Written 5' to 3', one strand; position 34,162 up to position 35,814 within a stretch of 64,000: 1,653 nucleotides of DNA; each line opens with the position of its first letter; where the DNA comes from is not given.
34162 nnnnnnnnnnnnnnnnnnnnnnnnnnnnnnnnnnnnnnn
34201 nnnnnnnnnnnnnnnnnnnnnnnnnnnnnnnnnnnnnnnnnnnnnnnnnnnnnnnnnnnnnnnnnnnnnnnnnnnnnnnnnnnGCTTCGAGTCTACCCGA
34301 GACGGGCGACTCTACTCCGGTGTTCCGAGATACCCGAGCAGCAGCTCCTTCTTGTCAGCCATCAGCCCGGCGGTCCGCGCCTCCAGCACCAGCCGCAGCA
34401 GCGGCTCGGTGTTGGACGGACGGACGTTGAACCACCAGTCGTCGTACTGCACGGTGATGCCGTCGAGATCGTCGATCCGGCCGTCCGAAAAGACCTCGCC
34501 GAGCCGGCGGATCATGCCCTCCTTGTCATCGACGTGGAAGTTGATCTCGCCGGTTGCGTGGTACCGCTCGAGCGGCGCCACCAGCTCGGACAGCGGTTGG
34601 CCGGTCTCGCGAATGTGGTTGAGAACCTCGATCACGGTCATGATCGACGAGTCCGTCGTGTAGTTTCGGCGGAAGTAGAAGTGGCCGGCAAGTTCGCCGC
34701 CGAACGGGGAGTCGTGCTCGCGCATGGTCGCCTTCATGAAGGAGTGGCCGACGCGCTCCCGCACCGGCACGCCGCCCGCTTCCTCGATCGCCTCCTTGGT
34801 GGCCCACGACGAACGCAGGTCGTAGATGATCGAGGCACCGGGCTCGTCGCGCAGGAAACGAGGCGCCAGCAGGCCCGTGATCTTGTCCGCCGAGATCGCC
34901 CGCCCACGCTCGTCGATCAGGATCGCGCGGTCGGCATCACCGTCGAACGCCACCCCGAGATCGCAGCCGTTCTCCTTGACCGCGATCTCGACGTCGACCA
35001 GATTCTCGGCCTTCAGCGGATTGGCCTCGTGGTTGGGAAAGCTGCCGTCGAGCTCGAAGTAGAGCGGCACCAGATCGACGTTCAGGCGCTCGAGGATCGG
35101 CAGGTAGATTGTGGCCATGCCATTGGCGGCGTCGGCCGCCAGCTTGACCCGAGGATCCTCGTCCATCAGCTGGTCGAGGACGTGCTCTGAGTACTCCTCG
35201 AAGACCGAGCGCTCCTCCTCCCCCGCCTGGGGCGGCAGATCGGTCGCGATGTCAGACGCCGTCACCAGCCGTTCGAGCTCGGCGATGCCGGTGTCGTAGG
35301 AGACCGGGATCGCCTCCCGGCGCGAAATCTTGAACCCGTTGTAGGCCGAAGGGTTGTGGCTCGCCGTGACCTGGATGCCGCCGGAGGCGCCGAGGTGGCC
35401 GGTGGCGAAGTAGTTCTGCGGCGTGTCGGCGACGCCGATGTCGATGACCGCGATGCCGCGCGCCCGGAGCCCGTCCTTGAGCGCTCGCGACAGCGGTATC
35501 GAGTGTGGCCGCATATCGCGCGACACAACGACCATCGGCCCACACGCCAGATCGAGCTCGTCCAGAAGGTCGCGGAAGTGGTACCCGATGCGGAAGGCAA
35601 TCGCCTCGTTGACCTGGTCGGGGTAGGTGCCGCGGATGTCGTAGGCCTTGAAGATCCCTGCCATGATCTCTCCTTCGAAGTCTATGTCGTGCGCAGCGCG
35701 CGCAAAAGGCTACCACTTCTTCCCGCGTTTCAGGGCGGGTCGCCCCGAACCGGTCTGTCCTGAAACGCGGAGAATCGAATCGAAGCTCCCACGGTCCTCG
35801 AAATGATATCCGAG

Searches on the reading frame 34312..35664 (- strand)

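Call 5: search_protein_families(library=pfam, proteins=[window:34312-35664:-], max_evalue=0.01)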
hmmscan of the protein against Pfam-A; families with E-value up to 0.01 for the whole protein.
window:34312-35664:- (450 aa): 5 families
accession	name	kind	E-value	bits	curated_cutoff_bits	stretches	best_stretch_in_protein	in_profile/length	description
PF02878.22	PGM_PMM_I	-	3.8e-28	98.3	22.5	1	4-136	3-133/138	Phosphoglucomutase/phosphomannomutase, alpha/beta/alpha domain I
PF02880.22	PGM_PMM_III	-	3.9e-23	82.2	20.7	1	260-368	3-115/115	Phosphoglucomutase/phosphomannomutase, alpha/beta/alpha domain III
PF02879.22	PGM_PMM_II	-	6.7e-21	75.2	29.3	1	156-254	1-103/103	Phosphoglucomutase/phosphomannomutase, alpha/beta/alpha domain II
PF00408.26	PGM_PMM_IV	-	3.1e-09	37.2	23.1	1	373-436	1-59/68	Phosphoglucomutase/phosphomannomutase, C-terminal domain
PF24266.1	HTH_HVO_0163_N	-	0.0076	16.7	31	0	16-42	5-31/70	HVO_0163, N-terminal HTH domain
